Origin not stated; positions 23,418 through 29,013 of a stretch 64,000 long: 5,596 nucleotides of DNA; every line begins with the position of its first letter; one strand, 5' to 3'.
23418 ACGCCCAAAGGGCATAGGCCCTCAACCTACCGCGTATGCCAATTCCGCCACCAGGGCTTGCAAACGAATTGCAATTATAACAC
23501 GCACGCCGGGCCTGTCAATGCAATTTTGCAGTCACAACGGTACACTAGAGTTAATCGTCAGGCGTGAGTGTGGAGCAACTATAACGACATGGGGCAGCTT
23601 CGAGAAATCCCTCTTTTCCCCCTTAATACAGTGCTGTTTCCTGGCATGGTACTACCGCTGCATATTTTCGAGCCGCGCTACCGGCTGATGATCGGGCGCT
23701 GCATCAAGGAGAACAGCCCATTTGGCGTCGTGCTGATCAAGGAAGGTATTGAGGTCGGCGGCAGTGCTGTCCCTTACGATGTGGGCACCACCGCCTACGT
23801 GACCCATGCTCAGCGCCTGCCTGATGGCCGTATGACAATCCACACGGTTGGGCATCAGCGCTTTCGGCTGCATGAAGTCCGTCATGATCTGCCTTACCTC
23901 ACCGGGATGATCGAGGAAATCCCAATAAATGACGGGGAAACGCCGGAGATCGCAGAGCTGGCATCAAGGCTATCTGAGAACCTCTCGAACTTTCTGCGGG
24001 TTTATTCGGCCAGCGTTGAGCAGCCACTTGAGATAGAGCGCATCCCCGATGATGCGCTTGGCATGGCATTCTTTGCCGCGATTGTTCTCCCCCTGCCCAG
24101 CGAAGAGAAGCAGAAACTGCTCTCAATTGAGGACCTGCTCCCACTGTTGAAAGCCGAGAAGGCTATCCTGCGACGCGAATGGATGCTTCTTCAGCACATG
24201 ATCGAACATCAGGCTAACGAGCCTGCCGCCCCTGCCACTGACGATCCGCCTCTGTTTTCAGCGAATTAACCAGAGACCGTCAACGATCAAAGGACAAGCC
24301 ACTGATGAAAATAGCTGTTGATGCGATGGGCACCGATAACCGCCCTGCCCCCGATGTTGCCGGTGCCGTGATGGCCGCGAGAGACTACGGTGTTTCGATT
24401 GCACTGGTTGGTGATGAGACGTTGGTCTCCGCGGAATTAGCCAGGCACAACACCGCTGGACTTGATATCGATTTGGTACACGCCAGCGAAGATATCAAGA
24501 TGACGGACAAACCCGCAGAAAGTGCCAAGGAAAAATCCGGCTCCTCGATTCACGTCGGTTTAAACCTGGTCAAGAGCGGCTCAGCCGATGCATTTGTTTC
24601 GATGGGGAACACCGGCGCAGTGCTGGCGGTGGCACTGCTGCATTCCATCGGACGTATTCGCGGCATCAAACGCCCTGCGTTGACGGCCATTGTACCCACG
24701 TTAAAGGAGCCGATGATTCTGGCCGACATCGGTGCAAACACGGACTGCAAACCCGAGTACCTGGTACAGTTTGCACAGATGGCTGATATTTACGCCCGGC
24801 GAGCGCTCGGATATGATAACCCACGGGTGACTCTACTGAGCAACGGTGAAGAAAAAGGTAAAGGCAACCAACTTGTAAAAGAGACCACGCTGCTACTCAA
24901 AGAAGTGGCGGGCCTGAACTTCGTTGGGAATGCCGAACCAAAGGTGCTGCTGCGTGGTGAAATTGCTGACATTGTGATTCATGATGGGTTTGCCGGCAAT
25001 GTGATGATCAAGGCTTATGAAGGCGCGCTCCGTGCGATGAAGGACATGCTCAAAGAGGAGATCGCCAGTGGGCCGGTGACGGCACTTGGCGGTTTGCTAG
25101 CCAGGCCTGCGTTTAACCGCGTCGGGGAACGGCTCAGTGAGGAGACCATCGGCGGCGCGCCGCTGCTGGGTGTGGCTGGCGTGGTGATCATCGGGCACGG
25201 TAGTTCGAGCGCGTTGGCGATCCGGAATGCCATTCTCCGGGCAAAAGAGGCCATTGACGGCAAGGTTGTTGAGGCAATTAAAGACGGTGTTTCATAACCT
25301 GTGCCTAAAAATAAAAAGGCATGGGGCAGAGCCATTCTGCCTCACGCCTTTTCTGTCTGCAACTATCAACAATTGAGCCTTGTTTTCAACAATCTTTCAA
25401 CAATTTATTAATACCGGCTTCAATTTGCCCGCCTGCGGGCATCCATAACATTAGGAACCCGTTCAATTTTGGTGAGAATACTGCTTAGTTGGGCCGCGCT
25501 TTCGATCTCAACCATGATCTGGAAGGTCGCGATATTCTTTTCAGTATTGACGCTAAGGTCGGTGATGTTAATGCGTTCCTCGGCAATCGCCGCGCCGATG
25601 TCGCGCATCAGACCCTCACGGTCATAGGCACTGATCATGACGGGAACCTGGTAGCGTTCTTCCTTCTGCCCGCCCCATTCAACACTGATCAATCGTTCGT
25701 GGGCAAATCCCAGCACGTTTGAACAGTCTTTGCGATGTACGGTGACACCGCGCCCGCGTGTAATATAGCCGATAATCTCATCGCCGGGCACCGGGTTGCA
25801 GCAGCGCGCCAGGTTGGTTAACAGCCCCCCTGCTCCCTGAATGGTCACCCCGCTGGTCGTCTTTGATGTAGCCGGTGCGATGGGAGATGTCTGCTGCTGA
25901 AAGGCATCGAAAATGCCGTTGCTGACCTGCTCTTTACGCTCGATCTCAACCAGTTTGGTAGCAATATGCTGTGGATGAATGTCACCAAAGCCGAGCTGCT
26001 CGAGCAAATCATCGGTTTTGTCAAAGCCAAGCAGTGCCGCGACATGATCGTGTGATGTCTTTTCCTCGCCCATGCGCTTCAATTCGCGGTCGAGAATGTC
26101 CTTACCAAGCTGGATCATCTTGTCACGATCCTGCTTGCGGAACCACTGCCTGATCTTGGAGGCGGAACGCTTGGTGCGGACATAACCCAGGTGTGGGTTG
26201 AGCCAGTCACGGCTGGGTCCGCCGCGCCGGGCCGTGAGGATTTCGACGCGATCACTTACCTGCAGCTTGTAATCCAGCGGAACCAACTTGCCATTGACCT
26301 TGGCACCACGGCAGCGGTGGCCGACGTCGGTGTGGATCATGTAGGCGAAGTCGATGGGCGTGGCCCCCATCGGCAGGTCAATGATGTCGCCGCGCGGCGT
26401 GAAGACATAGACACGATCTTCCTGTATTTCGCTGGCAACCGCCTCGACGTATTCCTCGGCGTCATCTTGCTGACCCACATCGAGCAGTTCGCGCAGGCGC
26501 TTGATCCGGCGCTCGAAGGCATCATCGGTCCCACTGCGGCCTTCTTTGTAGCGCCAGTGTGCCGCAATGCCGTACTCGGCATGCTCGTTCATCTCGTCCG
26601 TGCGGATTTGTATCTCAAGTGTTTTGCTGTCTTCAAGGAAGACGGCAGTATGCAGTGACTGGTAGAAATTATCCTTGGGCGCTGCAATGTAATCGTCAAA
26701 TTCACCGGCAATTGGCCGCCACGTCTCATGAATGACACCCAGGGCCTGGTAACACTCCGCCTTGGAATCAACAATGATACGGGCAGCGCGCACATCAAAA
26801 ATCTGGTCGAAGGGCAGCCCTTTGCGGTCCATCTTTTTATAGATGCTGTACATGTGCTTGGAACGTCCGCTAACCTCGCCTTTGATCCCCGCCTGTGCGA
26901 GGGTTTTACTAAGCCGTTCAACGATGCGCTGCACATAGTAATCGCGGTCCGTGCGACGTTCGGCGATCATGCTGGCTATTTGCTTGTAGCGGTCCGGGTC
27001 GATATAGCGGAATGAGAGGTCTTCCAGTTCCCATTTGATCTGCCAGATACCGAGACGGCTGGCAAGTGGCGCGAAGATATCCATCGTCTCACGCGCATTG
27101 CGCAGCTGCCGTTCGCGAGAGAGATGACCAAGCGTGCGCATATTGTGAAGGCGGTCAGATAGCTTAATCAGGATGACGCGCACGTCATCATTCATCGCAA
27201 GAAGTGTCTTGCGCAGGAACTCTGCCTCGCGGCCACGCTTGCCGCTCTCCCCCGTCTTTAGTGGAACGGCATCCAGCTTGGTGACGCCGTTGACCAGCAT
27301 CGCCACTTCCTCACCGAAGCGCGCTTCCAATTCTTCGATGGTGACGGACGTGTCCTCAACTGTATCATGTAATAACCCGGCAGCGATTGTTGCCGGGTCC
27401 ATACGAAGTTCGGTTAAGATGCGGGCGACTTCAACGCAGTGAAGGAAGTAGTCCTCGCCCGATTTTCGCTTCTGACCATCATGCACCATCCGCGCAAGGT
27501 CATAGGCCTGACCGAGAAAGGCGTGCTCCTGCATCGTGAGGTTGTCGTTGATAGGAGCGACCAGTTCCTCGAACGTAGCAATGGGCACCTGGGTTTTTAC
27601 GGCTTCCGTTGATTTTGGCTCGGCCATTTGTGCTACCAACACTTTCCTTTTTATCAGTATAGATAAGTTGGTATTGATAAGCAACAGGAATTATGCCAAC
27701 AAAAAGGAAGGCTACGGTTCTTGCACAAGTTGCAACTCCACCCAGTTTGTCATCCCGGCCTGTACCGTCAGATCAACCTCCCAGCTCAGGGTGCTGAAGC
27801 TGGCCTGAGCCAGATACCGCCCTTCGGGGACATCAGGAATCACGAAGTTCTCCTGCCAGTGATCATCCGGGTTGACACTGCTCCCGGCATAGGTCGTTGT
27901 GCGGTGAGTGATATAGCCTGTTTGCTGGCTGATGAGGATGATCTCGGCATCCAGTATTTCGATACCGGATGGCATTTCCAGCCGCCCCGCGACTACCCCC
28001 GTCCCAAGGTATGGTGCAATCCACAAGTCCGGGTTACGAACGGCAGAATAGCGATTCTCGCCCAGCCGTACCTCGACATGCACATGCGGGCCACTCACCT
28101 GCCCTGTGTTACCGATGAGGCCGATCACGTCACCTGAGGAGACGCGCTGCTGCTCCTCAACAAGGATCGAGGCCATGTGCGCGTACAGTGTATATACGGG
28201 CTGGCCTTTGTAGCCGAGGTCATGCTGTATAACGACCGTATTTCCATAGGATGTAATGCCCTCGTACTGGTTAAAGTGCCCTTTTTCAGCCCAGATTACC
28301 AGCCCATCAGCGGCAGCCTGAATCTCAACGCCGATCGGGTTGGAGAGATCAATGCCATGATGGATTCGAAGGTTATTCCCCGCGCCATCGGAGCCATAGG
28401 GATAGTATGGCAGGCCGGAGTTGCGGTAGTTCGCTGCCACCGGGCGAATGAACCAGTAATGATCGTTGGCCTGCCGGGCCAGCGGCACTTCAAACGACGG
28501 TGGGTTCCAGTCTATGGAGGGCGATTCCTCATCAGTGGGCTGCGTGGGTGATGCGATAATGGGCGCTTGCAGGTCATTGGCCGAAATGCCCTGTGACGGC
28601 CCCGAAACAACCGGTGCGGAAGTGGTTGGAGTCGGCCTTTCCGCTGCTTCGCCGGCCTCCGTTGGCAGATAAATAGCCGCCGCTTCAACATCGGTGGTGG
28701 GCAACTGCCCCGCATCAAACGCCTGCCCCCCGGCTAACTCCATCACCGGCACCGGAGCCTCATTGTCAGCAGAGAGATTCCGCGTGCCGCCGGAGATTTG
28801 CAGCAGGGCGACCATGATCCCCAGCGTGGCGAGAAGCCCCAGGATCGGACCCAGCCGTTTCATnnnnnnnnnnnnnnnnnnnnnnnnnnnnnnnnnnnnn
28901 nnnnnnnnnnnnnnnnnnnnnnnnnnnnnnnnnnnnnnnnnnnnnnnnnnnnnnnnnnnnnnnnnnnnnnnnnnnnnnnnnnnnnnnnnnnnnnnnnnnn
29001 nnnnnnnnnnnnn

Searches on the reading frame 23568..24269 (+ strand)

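Call 67: search_protein_families(library=pfam, proteins=[window:23568-24269:+], max_evalue=0.00001)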
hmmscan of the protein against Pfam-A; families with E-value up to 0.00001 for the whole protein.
window:23568-24269:+ (233 aa): 1 family
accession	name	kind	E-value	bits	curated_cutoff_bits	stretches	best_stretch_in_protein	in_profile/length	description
PF02190.22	LON_substr_bdg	-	1.3e-36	126.9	28.7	1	13-191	1-188/200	ATP-dependent protease La (LON) substrate-binding domain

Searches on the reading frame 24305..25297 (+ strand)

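Call 67: search_protein_families(library=pfam, proteins=[window:24305-25297:+], max_evalue=0.00001)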
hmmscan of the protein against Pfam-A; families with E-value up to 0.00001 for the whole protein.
window:24305-25297:+ (330 aa): 2 families
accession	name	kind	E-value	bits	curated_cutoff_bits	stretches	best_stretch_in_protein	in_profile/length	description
PF02504.20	FA_synthesis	-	3.9e-90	302.7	29.1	1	1-322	1-322/324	Fatty acid synthesis protein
PF01515.24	PTA_PTB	-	3.9e-07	30.2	24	1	65-200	88-226/319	Phosphate acetyl/butaryl transferase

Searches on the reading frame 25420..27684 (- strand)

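Call 18: search_protein_families(library=pfam, proteins=[window:25420-27684:-], max_evalue=0.001)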
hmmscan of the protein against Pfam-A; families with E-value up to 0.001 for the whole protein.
window:25420-27684:- (754 aa): 8 families
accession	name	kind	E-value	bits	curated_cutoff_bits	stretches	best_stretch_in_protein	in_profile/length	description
PF13328.12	HD_4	-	3.4e-51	173.5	27.2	1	60-214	1-156/156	HD domain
PF04607.23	RelA_SpoT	-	9.7e-41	139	27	1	273-382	1-111/113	Region found in RelA / SpoT proteins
PF02824.27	TGS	-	2.2e-24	85.7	22.2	1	425-484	1-60/60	TGS domain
PF13291.12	ACT_4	-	9e-19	68.4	27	1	675-751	2-80/80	ACT domain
PF19296.4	RelA_AH_RIS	-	5.9e-12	46.5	23.8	1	506-652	8-170/185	RelA/SpoT, AH and RIS domains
PF01966.28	HD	-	7.8e-10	39.5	22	1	80-182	2-116/116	HD domain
PF01842.31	ACT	-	1.5e-08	34.7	27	1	683-744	4-65/66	ACT domain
PF22629.2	ACT_AHAS_ss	-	0.00012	22.6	27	1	686-747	5-66/67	AHAS small subunit-like ACT domain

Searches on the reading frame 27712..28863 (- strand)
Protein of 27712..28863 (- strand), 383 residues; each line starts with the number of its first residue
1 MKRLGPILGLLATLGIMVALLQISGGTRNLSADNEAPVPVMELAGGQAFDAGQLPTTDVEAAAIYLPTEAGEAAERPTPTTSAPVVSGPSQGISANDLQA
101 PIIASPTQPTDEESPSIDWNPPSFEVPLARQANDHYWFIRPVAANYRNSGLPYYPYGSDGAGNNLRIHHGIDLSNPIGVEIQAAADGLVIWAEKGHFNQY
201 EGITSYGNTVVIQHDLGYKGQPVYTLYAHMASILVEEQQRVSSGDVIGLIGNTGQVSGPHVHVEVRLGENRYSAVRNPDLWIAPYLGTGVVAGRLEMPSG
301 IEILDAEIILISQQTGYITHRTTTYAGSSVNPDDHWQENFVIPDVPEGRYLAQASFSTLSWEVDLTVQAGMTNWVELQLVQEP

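Call 18: search_protein_families(library=pfam, proteins=[window:27712-28863:-], max_evalue=0.001)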
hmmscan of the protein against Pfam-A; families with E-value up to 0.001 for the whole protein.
window:27712-28863:- (383 aa): 1 family
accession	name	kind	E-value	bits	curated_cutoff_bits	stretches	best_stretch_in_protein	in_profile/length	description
PF01551.29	Peptidase_M23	-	1.1e-24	86.9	28.7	1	167-270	2-92/96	Peptidase family M23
